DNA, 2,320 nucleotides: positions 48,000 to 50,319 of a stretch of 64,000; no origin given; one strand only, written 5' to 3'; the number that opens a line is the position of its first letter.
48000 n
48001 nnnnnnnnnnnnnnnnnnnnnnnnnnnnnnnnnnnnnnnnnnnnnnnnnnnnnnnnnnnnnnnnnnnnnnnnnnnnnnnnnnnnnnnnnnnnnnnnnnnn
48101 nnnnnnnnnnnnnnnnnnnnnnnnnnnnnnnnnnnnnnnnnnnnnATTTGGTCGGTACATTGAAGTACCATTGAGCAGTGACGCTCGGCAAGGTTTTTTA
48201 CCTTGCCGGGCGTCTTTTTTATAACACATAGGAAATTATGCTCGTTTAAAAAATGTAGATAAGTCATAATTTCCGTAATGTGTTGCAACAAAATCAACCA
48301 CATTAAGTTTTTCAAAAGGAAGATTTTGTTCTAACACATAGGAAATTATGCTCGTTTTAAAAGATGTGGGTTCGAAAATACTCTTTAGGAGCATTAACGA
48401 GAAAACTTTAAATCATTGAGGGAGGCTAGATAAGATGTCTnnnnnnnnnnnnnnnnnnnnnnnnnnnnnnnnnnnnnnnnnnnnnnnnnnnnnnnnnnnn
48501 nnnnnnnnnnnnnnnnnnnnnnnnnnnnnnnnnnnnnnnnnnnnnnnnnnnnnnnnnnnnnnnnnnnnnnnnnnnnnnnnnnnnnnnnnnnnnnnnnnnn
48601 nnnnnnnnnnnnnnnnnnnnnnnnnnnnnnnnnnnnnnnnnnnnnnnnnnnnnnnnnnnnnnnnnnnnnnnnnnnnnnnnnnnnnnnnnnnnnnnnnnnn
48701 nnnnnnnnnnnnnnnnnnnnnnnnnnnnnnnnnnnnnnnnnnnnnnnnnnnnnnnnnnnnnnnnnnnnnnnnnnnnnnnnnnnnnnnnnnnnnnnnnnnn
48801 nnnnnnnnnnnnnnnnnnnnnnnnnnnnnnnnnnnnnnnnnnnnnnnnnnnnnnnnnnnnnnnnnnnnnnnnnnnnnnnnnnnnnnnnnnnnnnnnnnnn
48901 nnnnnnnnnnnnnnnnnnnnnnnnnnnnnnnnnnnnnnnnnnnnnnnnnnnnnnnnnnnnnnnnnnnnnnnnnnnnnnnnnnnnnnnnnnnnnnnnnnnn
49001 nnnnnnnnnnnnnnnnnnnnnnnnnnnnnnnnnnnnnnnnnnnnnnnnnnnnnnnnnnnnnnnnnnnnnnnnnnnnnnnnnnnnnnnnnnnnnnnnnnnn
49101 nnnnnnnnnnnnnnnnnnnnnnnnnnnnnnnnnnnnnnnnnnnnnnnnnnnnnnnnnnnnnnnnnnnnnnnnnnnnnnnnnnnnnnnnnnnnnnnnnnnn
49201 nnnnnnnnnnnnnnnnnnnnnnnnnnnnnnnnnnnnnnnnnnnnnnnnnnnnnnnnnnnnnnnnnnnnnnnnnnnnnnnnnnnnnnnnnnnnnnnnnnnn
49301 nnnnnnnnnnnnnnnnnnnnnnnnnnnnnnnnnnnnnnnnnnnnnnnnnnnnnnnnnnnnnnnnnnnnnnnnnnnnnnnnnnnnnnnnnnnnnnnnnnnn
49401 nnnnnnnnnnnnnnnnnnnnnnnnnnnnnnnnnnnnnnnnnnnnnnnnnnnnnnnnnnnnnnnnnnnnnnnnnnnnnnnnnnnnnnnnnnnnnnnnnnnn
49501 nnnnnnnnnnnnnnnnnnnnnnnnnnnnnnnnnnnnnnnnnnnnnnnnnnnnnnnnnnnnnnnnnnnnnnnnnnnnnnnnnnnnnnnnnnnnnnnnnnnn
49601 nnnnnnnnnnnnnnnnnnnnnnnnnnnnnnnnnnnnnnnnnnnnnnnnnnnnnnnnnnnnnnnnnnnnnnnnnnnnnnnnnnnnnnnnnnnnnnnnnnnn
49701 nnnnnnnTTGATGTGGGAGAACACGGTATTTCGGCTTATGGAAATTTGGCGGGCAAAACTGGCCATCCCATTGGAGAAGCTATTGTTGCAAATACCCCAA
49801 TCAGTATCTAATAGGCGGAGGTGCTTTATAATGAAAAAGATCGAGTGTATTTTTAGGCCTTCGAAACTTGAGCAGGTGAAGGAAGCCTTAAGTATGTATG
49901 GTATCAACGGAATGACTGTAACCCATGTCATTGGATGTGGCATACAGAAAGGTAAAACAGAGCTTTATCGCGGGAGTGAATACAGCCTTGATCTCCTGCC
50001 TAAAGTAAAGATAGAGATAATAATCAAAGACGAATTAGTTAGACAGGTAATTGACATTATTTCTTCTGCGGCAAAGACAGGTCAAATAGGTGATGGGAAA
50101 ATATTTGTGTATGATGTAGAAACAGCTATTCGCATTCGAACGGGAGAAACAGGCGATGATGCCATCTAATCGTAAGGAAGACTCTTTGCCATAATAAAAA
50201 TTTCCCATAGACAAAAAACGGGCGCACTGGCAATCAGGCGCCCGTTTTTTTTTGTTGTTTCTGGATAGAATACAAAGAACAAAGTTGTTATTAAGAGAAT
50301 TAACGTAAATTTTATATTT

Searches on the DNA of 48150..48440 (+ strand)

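Call 10: search_rna_families(source=window, start=48150, end=48440, threshold=evalue, max_evalue=10)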
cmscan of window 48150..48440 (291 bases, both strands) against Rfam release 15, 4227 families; matches with E-value up to 10: 14.
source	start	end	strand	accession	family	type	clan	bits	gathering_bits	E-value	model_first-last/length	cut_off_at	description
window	48278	48337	-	RF03751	mir-7445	Gene; miRNA;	-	21.7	79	0.18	1-60/60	no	mir-7445 microRNA precursor family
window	48283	48335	+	RF02952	dfrA-dnaX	Gene; sRNA;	-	21.5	48.6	4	26-76/76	no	dfrA-dnaX RNA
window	48264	48351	-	RF03664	MIR6288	Gene; miRNA;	-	21.1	74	0.074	1-92/92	no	MIR6288 microRNA precursor family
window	48270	48344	-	RF00823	lsy-6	Gene; miRNA;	-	18.5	60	0.19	1-74/74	no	lsy-6 microRNA precursor family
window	48204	48316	-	RF00038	PrfA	Cis-reg; thermoregulator;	-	18.4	88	4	1-132/132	no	PrfA thermoregulator UTR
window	48282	48335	-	RF00686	mir-338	Gene; miRNA;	-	18.2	57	0.47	1-69/69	no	mir-338 microRNA precursor family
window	48267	48348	-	RF03743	MIR7696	Gene; miRNA;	-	18.2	83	0.65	1-88/88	no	MIR7696 microRNA precursor family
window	48191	48255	+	RF02116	FAS-AS1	Gene; lncRNA;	-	16.2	55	6.9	109-171/171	no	FAS antisense RNA 1 conserved region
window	48264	48351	-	RF04071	MIR2863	Gene; miRNA;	CL00139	16.1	94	1.6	1-113/113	no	MIR2863 microRNA precursor family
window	48165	48293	+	RF01568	DdR18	Gene; snRNA; snoRNA; HACA-box;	-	15.5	80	4.7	1-147/147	no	Dictyostelium snoRNA DdR18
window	48320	48416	-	RF01490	rli51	Cis-reg;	-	15.2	48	5.2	1-121/121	no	Listeria snRNA rli51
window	48262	48353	-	RF03839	MIR2599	Gene; miRNA;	-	14.7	120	3.7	1-132/132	no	MIR2599 microRNA precursor family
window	48215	48292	+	RF04128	MIR8562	Gene; miRNA;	-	13.5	211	3.5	1-242/242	no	MIR8562 microRNA precursor family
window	48150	48285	+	RF01472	rli40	Gene; sRNA;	-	12.3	100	0.72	123-263/263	5'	Listeria sRNA rli40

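Call 32: search_dna_similar(query=window:48213-48336:+, collection=plasmids, mode=distant, max_evalue=0.01)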
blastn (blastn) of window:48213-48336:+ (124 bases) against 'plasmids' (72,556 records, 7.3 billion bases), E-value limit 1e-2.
No match.

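Call 33: search_dna_similar(query=window:48213-48336:+, collection=phages, mode=distant, max_evalue=0.01)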
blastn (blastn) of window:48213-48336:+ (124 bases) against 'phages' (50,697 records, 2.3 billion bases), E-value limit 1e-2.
No match.

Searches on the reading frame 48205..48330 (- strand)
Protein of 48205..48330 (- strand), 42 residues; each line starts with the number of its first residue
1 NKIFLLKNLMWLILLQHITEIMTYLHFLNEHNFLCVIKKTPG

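Call 30: find_homologous_proteins(query=A1, max_evalue=10)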
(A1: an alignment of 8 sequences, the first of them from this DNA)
Query A1 (8 sequences): 29 candidates shared short words with the query, none scored E <= 10.

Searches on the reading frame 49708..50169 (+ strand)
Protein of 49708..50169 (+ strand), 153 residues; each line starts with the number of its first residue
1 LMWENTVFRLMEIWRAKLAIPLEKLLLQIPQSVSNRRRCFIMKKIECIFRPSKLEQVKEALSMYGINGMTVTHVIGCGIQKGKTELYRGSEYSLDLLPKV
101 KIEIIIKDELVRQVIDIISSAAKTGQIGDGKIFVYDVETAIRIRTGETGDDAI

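Call 18: search_protein_families(library=pfam, proteins=[window:49708-50169:+])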
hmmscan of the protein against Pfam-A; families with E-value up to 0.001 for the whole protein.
window:49708-50169:+ (153 aa): 1 family
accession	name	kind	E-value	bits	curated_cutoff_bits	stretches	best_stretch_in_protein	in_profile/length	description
PF00543.27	P-II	-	2.6e-29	102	25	1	42-147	1-102/102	Nitrogen regulatory protein P-II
